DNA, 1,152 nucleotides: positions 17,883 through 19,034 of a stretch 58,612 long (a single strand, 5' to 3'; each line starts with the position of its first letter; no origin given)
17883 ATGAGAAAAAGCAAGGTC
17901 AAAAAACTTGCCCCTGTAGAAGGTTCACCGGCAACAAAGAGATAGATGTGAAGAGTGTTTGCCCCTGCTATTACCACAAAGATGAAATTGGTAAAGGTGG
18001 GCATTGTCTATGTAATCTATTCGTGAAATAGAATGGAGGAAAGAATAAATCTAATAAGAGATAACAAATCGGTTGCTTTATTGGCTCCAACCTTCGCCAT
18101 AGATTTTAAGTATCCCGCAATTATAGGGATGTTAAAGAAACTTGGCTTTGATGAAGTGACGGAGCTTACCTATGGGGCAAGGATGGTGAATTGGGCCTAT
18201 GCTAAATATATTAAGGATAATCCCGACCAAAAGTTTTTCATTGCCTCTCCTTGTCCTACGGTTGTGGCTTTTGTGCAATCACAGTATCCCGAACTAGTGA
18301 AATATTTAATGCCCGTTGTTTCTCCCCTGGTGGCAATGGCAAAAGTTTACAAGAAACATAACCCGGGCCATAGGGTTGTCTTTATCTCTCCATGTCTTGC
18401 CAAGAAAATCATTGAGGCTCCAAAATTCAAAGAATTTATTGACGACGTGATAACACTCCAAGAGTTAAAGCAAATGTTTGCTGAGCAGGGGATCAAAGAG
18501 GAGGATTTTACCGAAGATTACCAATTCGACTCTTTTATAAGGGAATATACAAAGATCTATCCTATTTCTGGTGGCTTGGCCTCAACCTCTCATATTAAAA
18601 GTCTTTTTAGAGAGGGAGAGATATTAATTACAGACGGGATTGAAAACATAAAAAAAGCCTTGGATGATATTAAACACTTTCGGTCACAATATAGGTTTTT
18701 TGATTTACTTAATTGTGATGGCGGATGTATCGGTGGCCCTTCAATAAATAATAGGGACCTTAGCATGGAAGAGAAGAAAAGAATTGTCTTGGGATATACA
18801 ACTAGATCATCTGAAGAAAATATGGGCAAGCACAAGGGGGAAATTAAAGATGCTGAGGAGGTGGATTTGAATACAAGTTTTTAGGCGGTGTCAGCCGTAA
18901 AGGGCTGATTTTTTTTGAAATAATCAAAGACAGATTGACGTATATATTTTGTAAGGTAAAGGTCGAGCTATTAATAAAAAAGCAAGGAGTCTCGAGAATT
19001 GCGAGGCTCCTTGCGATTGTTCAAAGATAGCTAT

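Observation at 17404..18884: Tightly coupled thioredoxin, FTR catalytic subunit and [FeFe]-hydrogenase-like protein: a possible new thioredoxin-reducing module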

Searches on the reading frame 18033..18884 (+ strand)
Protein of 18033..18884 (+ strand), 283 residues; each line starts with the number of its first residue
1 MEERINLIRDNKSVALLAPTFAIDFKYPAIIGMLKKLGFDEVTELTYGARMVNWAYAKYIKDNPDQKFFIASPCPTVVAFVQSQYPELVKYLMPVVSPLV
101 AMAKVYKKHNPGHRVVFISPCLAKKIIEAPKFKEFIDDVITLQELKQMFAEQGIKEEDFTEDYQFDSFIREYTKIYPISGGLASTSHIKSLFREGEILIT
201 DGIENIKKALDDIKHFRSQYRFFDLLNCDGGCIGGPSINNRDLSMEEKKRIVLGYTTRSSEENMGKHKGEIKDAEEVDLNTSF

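Call 3: search_protein_families(library=pfam, proteins=[window:18033-18884:+], max_evalue=0.01)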
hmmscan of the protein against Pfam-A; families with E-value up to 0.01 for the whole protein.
window:18033-18884:+ (283 aa): 1 family
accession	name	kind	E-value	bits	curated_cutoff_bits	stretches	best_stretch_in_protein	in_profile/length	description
PF02906.19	Fe_hyd_lg_C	-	2.1e-43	149.2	22.1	1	15-236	5-245/245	Iron only hydrogenase large subunit, C-terminal domain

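Call 4: search_protein_families(library=ncbifam, proteins=[window:18033-18884:+], max_evalue=0.01)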
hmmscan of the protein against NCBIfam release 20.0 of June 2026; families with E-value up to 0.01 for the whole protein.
window:18033-18884:+ (283 aa): 4 families
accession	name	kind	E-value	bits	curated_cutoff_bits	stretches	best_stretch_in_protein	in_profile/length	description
TIGR04105.1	FeFe_hydrog_B1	subfamily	2.3e-43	148.6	450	1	7-239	218-459/462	monomeric [FeFe] hydrogenase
TIGR02512.1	FeFe_hydrog_A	subfamily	4.6e-22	78.4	405.95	2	30-183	115-286/375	[FeFe] hydrogenase, group A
NF040763.1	FeFe_hydrog_A6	exception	1.6e-19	69.8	765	2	30-181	253-422/571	NADH-dependent [FeFe] hydrogenase, group A6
NF040762.1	Hydr_FeFe_Clost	exception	3.1e-13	49.2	900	2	30-178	252-415/572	ferredoxin hydrogenase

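Call 8: find_homologous_proteins(query=window:18033-18884:+, max_evalue=0.00001)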
Query window:18033-18884:+ (283 aa): 556 proteins with E <= 0.00001 among 1159 candidates; the best 120 are listed.
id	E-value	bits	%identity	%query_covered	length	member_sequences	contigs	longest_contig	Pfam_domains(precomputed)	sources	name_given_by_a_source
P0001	5.4e-187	638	100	100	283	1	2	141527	PF02906.20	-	-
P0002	3.3e-152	524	82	100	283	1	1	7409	PF02906.20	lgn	-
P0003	3.3e-146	504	77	100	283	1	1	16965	PF02906.20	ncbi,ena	-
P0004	1.1e-141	489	74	100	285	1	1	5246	PF02906.20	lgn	-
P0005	1.7e-139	482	72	100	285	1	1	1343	PF02906.20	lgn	-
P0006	2.2e-139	482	72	100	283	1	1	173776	PF02906.20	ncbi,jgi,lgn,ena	ncbi:MAG: [Fe-Fe] hydrogenase large subunit C-terminal domain-containing protein [Patescibacteria gr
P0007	8.6e-138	477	71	100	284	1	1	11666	PF02906.20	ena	-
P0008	2.1e-137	475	72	100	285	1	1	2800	PF02906.20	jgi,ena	-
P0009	4.3e-137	474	72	100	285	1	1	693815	PF02906.20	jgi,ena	-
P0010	1.7e-136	472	72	100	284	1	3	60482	PF02906.20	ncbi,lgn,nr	ncbi:MAG: hypothetical protein NTY81_02945 [Candidatus Staskawiczbacteria bacterium]|nr:hypothetical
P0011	2.0e-136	472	70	100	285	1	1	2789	PF02906.20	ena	-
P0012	8.7e-136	470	72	99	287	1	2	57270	PF02906.20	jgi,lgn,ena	-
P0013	1.5e-135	469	71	100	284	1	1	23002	PF02906.20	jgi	jgi:iron only hydrogenase large subunit-like protein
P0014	1.7e-135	469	72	99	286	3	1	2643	PF02906.20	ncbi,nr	ncbi:MAG: hypothetical protein NT094_00925 [Candidatus Staskawiczbacteria bacterium]|nr:hypothetical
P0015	1.9e-135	469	70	100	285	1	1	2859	PF02906.20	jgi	-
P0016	2.6e-135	468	71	100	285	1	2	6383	PF02906.20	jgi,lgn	jgi:iron only hydrogenase large subunit-like protein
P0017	3.1e-135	468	71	100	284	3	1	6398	PF02906.20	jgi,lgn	-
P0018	6.6e-135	467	71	100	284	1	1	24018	PF02906.20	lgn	-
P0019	7.9e-135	467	70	99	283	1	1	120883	PF02906.20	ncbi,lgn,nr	ncbi:MAG: hypothetical protein HGB08_02815 [Candidatus Moranbacteria bacterium]|nr:hypothetical prot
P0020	9.2e-135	467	71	100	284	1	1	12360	PF02906.20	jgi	jgi:iron only hydrogenase large subunit-like protein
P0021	1.3e-134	466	71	100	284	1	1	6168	PF02906.20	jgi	jgi:iron only hydrogenase large subunit-like protein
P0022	2.6e-134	465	71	100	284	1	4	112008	PF02906.20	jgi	jgi:iron only hydrogenase large subunit-like protein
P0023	3.2e-134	465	70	100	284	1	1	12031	PF02906.20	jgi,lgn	jgi:iron only hydrogenase large subunit-like protein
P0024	5.0e-134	464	71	100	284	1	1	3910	PF02906.20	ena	-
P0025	5.1e-134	464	71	100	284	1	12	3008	PF02906.20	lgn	-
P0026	6.4e-134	464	70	100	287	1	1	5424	PF02906.20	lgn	-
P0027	7.6e-134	464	71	100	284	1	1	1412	PF02906.20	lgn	-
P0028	9.4e-134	463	70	99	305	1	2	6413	PF02906.20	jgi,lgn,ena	-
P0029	1.1e-133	463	71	100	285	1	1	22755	PF02906.20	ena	-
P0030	1.2e-133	463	70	100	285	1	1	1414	PF02906.20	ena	-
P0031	1.2e-133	463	69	100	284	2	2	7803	PF02906.20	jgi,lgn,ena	-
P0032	1.6e-133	463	70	100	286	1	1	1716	PF02906.20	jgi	-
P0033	3.0e-133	462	70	100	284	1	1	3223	PF02906.20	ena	-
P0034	3.5e-133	461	70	100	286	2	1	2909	PF02906.20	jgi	jgi:iron only hydrogenase large subunit-like protein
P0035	3.8e-133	461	70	100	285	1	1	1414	PF02906.20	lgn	-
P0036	3.8e-133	461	69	100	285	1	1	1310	PF02906.20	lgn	-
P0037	5.4e-133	461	70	100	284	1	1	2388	PF02906.20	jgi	jgi:iron only hydrogenase large subunit-like protein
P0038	7.0e-133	460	70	100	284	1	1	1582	PF02906.20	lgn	-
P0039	7.2e-133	460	70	100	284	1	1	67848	PF02906.20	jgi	jgi:iron only hydrogenase large subunit-like protein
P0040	7.3e-133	460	70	100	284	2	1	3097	PF02906.20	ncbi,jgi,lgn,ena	-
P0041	1.0e-132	460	71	100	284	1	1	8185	PF02906.20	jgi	jgi:iron only hydrogenase large subunit-like protein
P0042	1.1e-132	460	70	100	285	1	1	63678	PF02906.20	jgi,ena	-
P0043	1.2e-132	460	70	100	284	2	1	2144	PF02906.20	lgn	-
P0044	1.2e-132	460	70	100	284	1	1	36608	PF02906.20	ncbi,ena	-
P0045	1.6e-132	459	70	100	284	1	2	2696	PF02906.20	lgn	-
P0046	1.7e-132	459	69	100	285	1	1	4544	PF02906.20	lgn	-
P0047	2.2e-132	459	73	94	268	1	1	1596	PF02906.20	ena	-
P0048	2.4e-132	459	69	100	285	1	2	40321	PF02906.20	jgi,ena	jgi:iron only hydrogenase large subunit-like protein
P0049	4.0e-132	458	69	100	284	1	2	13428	PF02906.20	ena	-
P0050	5.7e-132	458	70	100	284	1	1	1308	PF02906.20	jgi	-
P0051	5.9e-132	457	69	100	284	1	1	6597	PF02906.20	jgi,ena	-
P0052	6.8e-132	457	70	100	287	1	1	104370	PF02906.20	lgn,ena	-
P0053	7.0e-132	457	70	100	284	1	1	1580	PF02906.20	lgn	-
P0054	7.5e-132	457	70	100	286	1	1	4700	PF02906.20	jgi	jgi:iron only hydrogenase large subunit-like protein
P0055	7.7e-132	457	70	100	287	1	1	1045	PF02906.20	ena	-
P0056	7.7e-132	457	69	100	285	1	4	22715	PF02906.20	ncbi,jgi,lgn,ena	-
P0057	9.5e-132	457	74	95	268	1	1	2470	PF02906.20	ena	-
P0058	1.0e-131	457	70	100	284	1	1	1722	PF02906.20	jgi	jgi:iron only hydrogenase large subunit-like protein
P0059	1.8e-131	456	69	100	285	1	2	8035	PF02906.20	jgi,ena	jgi:iron only hydrogenase large subunit-like protein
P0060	1.8e-131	456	70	100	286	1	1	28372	PF02906.20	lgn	-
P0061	1.8e-131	456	69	100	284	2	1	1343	PF02906.20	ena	-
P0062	2.1e-131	456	69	100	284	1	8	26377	PF02906.20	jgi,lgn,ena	-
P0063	2.3e-131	456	68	100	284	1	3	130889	PF02906.20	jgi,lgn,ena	-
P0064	2.9e-131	455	68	99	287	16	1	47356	PF02906.20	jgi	jgi:iron only hydrogenase large subunit-like protein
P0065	3.7e-131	455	69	100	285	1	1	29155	PF02906.20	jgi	-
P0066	7.0e-131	454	67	100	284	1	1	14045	PF02906.20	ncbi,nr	ncbi:MAG: hypothetical protein NTY04_03795 [Candidatus Staskawiczbacteria bacterium]|nr:hypothetical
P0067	9.9e-131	453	69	100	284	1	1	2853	PF02906.20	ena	-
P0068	1.5e-130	453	67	100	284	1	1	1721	PF02906.20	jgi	jgi:iron only hydrogenase large subunit-like protein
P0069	1.7e-130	453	69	100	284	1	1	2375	PF02906.20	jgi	jgi:iron only hydrogenase large subunit-like protein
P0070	2.0e-130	452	69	100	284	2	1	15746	PF02906.20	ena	-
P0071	2.7e-130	452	69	100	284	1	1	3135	PF02906.20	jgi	-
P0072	3.3e-130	452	69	100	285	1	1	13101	PF02906.20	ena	-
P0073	4.2e-130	451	68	100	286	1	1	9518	PF02906.20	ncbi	-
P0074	4.6e-130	451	68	100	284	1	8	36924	PF02906.20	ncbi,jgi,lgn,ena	-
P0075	6.6e-130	451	69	100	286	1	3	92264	PF02906.20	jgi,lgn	-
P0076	8.3e-130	450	69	100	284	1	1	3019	PF02906.20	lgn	-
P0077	9.4e-130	450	69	100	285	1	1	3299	PF02906.20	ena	-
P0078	1.0e-129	450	68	100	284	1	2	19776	PF02906.20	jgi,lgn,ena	jgi:iron only hydrogenase large subunit-like protein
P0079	1.2e-129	450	68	100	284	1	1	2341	PF02906.20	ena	-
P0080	1.3e-129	450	69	100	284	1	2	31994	PF02906.20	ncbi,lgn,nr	ncbi:MAG: hypothetical protein NT155_02055 [Candidatus Staskawiczbacteria bacterium]|nr:hypothetical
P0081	2.1e-129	449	68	100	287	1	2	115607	PF02906.20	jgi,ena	-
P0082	2.3e-129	449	67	100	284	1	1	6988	PF02906.20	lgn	-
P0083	2.8e-129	449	68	100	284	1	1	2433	PF02906.20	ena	-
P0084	3.0e-129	449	70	100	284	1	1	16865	PF02906.20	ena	-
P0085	3.5e-129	448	68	100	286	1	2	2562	PF02906.20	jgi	jgi:iron only hydrogenase large subunit-like protein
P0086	5.1e-129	448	68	100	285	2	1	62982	PF02906.20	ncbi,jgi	ncbi:MAG: [Fe-Fe] hydrogenase large subunit C-terminal domain-containing protein [Candidatus Buchana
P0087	6.2e-129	448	70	100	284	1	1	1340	PF02906.20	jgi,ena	-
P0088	7.3e-129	447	69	100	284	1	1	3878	PF02906.20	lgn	-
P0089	7.7e-129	447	69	100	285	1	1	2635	PF02906.20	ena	-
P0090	7.7e-129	447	67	99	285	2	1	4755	PF02906.20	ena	-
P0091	9.3e-129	447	67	100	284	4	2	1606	PF02906.20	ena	-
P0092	1.1e-128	447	67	100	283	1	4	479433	PF02906.20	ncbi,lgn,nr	ncbi:MAG: [Fe-Fe] hydrogenase large subunit C-terminal domain-containing protein [Patescibacteria gr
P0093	1.2e-128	447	67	100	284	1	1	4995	PF02906.20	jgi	jgi:iron only hydrogenase large subunit-like protein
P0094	1.9e-128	446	67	100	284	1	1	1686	PF02906.20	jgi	-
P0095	2.0e-128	446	68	100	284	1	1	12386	PF02906.20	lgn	-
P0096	2.4e-128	446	67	100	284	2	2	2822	PF02906.20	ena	-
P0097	2.5e-128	446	68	100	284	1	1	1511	PF02906.20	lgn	-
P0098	3.2e-128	445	68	100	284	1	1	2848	PF02906.20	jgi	-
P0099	3.8e-128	445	69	99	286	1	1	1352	PF02906.20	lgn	-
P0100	4.8e-128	445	69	100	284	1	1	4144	PF02906.20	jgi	jgi:iron only hydrogenase large subunit-like protein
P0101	6.2e-128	444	67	100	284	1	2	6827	PF02906.20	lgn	-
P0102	6.5e-128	444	67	100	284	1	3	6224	PF02906.20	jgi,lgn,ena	jgi:iron only hydrogenase large subunit-like protein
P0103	8.3e-128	444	68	99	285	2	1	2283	PF02906.20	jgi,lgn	jgi:iron only hydrogenase large subunit-like protein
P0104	1.1e-127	443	66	100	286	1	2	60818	PF02906.20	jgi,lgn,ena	-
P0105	1.1e-127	443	68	100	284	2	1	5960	PF02906.20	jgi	jgi:iron only hydrogenase large subunit-like protein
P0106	1.3e-127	443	67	100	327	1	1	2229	PF02906.20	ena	-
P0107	2.4e-127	442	64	100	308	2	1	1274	PF02906.20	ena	-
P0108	3.0e-127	442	67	100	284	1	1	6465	PF02906.20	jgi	-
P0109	3.6e-127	442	68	100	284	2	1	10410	PF02906.20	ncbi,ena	-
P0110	6.2e-127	441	67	100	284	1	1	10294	PF02906.20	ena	-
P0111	6.2e-127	441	67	100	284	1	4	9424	PF02906.20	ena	-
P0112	6.2e-127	441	69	100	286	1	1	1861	PF02906.20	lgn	-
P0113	6.7e-127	441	67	99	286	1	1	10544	PF02906.20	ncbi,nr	ncbi:MAG: hypothetical protein NTY11_01420 [Candidatus Parcubacteria bacterium]|nr:hypothetical prot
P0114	7.5e-127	441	67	100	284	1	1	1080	PF02906.20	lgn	-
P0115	9.5e-127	440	65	100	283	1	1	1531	PF02906.20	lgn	-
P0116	1.3e-126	440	68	100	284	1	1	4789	PF02906.20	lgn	-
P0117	1.5e-126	440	65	100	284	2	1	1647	PF02906.20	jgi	-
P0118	1.7e-126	440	67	100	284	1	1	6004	PF02906.20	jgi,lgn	-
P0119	2.0e-126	439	66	100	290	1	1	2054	PF02906.20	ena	-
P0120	2.6e-126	439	69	95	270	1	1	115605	PF02906.20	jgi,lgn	jgi:iron only hydrogenase large subunit-like protein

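Call 11: find_encoding_contigs(protein=P0009, flank=6000, max_places=2)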
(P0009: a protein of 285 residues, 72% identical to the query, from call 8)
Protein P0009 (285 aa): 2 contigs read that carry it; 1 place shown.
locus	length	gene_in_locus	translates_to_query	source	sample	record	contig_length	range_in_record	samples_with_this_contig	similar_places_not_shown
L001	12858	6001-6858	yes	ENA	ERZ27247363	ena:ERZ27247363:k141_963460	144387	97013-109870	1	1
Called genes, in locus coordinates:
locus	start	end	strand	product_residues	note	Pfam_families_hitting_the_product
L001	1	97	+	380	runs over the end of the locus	PF13439:Glyco_transf_4 (weak), PF00534:Glycos_transf_1, PF13692:Glyco_trans_1_4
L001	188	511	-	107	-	-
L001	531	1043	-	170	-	-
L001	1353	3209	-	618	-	PF02463:SMC_N, PF13175:AAA_15, PF13476:AAA_23, PF13304:AAA_21, PF20469:OLD-like_TOPRIM (weak)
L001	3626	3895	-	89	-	PF01541:GIY-YIG, PF10544:T5orf172 (weak)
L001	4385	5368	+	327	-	PF01018:GTP1_OBG, PF03193:RsgA_GTPase (faint), PF01926:MMR_HSR1, PF02421:FeoB_N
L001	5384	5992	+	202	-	PF00085:Thioredoxin, PF02943:FeThRed_B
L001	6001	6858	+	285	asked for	PF02906:Fe_hyd_lg_C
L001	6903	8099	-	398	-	PF03979:Sigma70_r1_1, PF00140:Sigma70_r1_2, PF04542:Sigma70_r2, PF04539:Sigma70_r3, PF04545:Sigma70_r4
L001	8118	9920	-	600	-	PF01807:Zn_ribbon_DnaG, PF08275:DNAG_N, PF01751:Toprim, PF13155:Toprim_2, PF13662:Toprim_4, PF10410:DnaB_bind (weak)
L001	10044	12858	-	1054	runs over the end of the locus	-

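Call 12: find_encoding_contigs(protein=P0092, flank=6000, max_places=2)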
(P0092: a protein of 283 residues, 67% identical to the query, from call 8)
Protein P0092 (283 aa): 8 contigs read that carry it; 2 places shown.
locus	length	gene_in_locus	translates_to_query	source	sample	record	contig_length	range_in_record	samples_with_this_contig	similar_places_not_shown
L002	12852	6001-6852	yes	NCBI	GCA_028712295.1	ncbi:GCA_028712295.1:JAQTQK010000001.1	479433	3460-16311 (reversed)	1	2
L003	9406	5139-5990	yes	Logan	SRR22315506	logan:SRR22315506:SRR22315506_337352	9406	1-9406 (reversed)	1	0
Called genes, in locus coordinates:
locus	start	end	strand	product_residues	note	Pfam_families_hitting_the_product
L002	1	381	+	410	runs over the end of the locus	PF04851:ResIII (weak), PF00270:DEAD, PF00271:Helicase_C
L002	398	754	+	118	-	PF00719:Pyrophosphatase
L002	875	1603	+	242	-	PF09864:MliC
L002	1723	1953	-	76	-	-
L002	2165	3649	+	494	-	PF01259:SAICAR_synt, PF00731:AIRC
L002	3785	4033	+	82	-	-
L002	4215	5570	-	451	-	PF00206:Lyase_1, PF10397:ADSL_C (weak)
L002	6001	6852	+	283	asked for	PF02906:Fe_hyd_lg_C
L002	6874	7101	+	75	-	-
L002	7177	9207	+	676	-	PF14827:dCache_3 (weak)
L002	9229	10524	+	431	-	PF01336:tRNA_anti-codon, PF00152:tRNA-synt_2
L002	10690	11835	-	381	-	PF01476:LysM, PF23473:LysM3_LYK4_5 (faint), PF05257:CHAP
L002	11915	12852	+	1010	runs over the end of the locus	PF00133:tRNA-synt_1, PF09334:tRNA-synt_1g, PF13603:tRNA-synt_1_2, PF00561:Abhydrolase_1, PF06821:Ser_hydrolase, PF12697:Abhydrolase_6, PF00133:tRNA-synt_1, PF08264:Anticodon_1, +1 more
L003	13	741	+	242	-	PF09864:MliC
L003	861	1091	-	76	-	-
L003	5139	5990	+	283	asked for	PF02906:Fe_hyd_lg_C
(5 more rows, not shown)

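Call 16: search_solved_structures(query=window:18033-18884:+, max_evalue=0.001, show_alignments=3)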
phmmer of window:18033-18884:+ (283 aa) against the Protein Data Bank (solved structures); distinct sequences matched with E-value up to 0.001: 43.
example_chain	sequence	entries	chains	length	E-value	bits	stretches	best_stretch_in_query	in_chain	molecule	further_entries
8a6t_A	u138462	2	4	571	1.3e-18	70.9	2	30-204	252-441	Electron bifurcating hydrogenase subunit HydA1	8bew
7qv7_D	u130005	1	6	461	2e-15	60.4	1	28-185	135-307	Hydrogen dependent carbon dioxide reductase subunit HydA2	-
7qhf_A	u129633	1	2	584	4.8e-13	52.6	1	29-181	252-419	Iron hydrogenase 1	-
6gly_A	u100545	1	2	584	6.6e-13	52.2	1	29-181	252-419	Iron hydrogenase 1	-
6glz_A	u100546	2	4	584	6.9e-13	52.1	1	29-181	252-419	Iron hydrogenase 1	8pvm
6gm1_A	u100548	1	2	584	7.2e-13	52.1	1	29-181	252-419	Iron hydrogenase 1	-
5la3_A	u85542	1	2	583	9.2e-13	51.7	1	29-181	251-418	Iron hydrogenase 1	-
6gm0_A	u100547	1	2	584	9.6e-13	51.6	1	29-181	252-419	Iron hydrogenase 1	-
6gm8_A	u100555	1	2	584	1.1e-12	51.5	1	29-181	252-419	Iron hydrogenase 1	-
1c4a_A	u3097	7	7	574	1.1e-12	51.4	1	29-181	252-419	PROTEIN (FE-ONLY HYDROGENASE) | PROTEIN (PERIPLASMIC HYDROGENASE 1) | Iron hydrogenase 1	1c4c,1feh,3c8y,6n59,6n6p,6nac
9rj9_A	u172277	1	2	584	1.2e-12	51.3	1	29-181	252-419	Iron hydrogenase 1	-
9rjo_A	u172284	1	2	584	1.2e-12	51.3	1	29-181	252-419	Iron hydrogenase 1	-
4xdd_A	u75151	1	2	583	1.2e-12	51.3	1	29-181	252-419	Iron hydrogenase 1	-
4xdc_A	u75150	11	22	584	1.2e-12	51.3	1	29-181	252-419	Iron hydrogenase 1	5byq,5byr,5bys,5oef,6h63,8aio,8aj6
9rjq_A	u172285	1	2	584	1.2e-12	51.3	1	29-181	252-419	Iron hydrogenase 1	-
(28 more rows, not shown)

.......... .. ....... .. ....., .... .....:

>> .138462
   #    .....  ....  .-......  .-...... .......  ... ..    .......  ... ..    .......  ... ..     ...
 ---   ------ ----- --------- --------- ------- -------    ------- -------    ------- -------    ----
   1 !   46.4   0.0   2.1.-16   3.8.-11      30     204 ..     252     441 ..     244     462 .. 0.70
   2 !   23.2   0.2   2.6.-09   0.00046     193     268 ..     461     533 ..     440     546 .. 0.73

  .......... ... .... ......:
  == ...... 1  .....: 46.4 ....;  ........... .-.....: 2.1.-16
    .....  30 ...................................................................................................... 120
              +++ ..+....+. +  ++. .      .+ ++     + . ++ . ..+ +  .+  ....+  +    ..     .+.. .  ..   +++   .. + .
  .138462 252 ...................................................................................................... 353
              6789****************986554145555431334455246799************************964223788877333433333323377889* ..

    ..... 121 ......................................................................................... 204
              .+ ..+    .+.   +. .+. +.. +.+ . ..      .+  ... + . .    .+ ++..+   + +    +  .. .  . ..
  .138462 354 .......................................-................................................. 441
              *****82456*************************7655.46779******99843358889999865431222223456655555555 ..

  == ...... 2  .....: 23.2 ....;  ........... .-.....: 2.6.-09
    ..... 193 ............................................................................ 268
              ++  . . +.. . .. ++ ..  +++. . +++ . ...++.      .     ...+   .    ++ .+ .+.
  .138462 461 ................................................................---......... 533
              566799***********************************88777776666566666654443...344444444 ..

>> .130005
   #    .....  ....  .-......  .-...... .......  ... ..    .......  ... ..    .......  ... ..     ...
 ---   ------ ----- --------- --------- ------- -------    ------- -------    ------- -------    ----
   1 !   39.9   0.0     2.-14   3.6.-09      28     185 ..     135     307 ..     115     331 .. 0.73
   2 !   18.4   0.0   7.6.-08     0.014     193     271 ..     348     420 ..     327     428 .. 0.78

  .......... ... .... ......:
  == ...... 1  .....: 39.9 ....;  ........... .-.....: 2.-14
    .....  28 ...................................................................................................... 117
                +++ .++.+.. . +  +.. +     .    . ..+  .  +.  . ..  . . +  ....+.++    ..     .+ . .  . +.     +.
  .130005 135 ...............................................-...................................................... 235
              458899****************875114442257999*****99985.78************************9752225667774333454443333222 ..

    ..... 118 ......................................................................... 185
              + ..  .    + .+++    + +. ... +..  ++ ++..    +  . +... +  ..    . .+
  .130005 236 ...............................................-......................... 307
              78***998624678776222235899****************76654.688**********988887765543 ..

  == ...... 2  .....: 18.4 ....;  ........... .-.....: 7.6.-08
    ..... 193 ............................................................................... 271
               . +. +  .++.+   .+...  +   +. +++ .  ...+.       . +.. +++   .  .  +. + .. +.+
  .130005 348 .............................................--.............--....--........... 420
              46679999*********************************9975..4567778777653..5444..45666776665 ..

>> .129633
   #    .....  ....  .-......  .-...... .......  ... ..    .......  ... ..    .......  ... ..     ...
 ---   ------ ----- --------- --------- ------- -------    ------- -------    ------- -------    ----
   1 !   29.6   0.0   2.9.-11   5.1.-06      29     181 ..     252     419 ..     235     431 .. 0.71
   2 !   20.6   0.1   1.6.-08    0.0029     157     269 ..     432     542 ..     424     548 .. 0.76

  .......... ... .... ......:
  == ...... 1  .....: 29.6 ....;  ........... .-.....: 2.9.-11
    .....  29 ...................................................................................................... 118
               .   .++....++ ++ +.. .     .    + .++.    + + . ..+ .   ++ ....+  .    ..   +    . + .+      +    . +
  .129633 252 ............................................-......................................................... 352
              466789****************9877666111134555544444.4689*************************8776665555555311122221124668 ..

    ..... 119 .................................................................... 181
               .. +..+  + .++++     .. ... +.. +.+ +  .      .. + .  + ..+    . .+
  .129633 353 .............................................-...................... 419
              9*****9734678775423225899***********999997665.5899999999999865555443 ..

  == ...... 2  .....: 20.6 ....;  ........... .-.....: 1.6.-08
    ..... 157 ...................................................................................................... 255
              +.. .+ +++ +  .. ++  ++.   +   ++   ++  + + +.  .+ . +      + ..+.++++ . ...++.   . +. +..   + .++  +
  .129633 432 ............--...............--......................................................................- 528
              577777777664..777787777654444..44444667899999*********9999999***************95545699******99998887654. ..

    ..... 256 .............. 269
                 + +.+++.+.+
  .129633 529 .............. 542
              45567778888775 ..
